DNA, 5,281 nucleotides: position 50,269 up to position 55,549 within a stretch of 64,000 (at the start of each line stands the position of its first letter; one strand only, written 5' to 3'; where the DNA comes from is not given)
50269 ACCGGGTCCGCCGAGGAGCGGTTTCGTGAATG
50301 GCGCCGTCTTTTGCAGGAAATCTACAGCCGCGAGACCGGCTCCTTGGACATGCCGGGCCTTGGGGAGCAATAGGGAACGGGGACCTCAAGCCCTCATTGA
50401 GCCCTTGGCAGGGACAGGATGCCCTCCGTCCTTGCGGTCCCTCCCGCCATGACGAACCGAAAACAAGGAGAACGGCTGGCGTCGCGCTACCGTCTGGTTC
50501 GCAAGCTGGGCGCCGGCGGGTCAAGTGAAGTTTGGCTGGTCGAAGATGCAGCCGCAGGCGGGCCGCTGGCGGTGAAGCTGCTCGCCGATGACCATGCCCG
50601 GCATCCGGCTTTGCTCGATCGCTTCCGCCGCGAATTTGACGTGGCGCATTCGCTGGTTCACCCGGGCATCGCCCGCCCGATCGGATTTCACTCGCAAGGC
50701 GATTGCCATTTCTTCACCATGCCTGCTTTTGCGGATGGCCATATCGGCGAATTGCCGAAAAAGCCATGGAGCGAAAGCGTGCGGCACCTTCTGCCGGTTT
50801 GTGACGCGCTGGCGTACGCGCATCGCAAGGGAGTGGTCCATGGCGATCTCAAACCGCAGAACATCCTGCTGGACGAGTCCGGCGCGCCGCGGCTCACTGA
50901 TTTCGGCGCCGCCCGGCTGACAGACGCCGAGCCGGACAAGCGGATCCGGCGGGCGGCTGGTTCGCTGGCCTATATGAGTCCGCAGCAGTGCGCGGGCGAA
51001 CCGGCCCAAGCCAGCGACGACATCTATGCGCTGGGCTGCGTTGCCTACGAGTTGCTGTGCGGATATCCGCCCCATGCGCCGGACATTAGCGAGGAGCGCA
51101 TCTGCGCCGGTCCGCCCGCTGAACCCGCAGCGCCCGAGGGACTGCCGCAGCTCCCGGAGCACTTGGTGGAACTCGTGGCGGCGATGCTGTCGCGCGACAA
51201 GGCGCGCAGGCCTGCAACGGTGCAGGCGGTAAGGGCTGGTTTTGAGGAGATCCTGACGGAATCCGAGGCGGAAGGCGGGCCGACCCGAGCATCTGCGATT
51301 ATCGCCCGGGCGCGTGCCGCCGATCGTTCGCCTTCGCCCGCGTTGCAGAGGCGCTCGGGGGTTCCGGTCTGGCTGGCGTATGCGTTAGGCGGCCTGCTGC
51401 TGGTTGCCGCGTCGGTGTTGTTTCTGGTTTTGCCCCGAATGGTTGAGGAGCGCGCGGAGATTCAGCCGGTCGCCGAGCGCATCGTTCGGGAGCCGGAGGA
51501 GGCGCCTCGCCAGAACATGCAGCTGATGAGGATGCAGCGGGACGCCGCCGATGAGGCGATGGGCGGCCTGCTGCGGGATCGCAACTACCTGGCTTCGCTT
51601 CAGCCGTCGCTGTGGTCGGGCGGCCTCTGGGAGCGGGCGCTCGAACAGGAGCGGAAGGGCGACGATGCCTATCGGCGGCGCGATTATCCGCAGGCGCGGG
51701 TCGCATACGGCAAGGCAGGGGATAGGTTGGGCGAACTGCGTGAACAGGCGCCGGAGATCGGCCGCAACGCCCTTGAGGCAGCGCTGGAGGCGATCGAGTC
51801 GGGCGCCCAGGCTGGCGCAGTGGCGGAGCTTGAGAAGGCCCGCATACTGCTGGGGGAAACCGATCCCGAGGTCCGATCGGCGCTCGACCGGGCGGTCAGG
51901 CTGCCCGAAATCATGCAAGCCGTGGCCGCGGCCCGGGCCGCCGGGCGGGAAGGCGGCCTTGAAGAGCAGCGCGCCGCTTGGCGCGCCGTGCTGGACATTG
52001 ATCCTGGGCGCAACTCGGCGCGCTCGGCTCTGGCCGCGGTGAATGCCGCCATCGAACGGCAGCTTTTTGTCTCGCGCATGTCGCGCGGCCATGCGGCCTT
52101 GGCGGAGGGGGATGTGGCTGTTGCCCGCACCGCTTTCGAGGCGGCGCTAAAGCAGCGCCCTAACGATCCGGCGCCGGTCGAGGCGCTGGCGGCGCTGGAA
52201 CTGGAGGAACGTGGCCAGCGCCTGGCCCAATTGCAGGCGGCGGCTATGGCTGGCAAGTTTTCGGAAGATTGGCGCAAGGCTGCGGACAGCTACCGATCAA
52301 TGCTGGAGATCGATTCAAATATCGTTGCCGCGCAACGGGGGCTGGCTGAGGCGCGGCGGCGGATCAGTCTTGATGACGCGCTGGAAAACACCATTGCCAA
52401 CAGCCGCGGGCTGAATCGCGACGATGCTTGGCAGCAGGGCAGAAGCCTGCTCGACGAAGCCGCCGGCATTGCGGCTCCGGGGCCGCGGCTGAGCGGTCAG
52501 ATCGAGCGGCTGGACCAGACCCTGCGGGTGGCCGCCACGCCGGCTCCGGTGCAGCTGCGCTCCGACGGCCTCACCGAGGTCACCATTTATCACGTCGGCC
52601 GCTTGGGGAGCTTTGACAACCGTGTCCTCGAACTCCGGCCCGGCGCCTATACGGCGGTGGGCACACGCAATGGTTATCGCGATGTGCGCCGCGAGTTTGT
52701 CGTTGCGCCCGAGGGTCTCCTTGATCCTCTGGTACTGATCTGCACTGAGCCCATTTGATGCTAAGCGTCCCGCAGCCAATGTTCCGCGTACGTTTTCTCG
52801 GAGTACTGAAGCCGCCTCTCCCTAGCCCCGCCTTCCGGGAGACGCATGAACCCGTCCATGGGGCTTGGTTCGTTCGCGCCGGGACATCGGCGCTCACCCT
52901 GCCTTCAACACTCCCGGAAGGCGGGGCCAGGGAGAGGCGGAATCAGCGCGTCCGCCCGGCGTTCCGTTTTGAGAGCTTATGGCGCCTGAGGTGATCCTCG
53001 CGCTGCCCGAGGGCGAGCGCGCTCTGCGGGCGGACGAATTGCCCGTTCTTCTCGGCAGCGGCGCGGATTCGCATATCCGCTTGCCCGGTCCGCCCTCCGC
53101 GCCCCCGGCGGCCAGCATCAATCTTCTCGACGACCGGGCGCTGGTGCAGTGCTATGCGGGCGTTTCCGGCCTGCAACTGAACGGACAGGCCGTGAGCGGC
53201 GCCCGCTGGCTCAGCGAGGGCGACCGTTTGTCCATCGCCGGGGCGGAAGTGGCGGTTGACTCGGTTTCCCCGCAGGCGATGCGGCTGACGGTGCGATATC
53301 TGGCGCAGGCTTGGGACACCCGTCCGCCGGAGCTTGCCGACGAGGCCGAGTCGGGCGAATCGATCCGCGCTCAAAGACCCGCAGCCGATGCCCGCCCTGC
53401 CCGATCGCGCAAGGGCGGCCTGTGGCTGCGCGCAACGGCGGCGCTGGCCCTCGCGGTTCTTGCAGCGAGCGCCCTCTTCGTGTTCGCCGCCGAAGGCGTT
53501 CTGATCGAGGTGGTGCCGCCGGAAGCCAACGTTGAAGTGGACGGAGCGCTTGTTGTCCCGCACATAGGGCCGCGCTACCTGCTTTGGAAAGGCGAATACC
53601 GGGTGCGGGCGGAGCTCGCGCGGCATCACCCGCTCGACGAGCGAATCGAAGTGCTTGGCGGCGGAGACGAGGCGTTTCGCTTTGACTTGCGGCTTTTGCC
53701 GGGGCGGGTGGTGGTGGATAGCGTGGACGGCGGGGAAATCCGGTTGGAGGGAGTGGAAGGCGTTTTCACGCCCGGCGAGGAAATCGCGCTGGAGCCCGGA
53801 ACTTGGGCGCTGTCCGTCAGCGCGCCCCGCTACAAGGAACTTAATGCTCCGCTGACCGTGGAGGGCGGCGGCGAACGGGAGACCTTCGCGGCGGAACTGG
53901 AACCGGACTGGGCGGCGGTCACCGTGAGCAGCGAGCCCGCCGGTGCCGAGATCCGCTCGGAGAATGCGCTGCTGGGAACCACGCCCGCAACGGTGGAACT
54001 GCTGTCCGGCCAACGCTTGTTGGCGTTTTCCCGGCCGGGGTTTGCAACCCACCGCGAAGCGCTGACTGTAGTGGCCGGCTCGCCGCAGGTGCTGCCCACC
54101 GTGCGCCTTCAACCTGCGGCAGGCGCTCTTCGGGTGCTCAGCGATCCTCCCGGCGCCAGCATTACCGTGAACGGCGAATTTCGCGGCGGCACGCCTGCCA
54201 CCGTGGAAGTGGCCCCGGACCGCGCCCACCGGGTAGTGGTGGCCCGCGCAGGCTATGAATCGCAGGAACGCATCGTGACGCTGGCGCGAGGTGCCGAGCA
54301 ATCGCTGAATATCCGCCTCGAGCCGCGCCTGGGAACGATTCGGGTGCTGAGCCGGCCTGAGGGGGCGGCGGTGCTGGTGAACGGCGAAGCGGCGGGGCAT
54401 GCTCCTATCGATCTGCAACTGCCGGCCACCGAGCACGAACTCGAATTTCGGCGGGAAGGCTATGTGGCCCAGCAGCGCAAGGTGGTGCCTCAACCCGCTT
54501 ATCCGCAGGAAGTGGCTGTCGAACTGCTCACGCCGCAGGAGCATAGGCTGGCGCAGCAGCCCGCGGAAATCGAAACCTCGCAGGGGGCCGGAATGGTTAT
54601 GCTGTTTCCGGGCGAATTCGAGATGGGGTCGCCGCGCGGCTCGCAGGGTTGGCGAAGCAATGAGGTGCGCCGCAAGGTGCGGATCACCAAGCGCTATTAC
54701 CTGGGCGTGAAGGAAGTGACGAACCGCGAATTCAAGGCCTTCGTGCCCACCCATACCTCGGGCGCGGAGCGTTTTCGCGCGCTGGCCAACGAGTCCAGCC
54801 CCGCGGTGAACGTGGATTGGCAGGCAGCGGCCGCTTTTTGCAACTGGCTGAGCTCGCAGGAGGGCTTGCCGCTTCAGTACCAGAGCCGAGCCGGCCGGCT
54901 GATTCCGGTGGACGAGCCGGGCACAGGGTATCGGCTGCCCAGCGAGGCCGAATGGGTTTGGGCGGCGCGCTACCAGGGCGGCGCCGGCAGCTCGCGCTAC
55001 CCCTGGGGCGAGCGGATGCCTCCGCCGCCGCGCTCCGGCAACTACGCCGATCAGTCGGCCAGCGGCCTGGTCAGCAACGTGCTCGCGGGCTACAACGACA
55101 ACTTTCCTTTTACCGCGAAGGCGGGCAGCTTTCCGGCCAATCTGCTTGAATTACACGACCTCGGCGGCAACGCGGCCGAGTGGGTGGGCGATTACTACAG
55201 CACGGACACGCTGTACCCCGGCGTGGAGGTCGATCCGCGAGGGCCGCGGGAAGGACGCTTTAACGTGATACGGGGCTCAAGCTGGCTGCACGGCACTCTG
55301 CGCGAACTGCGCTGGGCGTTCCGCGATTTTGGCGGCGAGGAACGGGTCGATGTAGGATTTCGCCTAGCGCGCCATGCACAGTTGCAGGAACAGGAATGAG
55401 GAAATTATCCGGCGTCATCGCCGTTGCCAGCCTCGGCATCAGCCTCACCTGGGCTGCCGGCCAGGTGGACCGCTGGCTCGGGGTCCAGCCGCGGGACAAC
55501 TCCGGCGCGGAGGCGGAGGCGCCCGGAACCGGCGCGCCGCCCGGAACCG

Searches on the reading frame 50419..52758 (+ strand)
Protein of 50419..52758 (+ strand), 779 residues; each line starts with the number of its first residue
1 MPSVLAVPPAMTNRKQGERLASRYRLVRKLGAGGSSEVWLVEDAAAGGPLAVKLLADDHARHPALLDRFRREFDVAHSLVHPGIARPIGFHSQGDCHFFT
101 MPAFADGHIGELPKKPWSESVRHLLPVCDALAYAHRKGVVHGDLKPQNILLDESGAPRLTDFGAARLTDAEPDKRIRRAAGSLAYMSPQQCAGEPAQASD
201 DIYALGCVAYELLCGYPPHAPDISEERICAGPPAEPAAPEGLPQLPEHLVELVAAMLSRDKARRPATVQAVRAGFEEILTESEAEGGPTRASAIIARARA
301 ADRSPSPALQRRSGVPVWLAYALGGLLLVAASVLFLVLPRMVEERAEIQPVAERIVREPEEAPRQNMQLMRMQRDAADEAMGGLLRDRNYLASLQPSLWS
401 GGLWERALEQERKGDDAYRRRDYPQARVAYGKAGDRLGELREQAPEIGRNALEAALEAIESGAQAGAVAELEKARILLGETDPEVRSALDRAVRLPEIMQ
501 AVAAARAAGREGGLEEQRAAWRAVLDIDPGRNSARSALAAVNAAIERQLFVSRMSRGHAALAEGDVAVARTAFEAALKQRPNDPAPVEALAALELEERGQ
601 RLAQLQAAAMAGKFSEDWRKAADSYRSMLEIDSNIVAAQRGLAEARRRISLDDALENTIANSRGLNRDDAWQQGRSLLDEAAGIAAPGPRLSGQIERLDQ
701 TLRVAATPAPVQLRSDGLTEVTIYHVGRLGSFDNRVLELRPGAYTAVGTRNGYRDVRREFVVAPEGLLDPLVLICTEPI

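Call 54: search_protein_families(library=pfam, proteins=[window:50419-52758:+], max_evalue=0.00001)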
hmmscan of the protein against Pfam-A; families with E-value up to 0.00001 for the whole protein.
window:50419-52758:+ (779 aa): 2 families
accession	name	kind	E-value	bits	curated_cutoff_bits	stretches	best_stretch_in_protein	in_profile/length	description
PF00069.31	Pkinase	-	9.3e-37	127.3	31.7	1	24-272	1-259/263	Protein kinase domain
PF07714.23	PK_Tyr_Ser-Thr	-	2.6e-18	66.7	23.1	1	26-269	3-253/258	Protein tyrosine and serine/threonine kinase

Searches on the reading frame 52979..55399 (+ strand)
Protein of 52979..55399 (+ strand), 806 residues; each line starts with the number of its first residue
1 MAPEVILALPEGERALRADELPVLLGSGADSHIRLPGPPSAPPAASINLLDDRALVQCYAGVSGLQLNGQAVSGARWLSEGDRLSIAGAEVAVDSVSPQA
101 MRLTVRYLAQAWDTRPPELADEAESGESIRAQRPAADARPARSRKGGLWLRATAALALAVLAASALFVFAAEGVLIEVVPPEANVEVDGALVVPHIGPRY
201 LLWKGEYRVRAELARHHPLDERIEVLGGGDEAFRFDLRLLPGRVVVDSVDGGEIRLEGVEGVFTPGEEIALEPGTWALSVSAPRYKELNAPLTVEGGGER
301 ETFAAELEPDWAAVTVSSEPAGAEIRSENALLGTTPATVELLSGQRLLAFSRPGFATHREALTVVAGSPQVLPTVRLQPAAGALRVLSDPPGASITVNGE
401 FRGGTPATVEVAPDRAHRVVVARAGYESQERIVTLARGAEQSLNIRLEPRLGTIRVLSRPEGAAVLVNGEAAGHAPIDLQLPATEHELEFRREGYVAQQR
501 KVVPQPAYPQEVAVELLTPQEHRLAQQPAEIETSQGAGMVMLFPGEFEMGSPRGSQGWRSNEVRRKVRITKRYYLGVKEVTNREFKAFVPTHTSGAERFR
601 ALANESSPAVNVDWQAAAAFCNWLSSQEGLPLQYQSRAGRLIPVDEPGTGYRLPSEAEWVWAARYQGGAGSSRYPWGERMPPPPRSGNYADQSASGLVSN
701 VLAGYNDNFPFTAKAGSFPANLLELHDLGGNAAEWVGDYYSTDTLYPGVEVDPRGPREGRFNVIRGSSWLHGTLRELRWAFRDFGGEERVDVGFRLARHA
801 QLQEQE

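Call 54: search_protein_families(library=pfam, proteins=[window:52979-55399:+], max_evalue=0.00001)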
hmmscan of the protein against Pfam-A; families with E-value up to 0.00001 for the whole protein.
window:52979-55399:+ (806 aa): 3 families
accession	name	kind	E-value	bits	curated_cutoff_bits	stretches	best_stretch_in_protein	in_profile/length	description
PF08308.17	PEGA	-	4.9e-41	138.9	20.8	2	382-450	2-70/71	PEGA domain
PF03781.23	FGE-sulfatase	-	3.9e-38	132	23.3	1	537-798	3-255/255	Sulfatase-modifying factor enzyme 1-like domain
PF13620.12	CarboxypepD_reg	-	1.2e-10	42.1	32.3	0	411-448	45-82/82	Carboxypeptidase regulatory-like domain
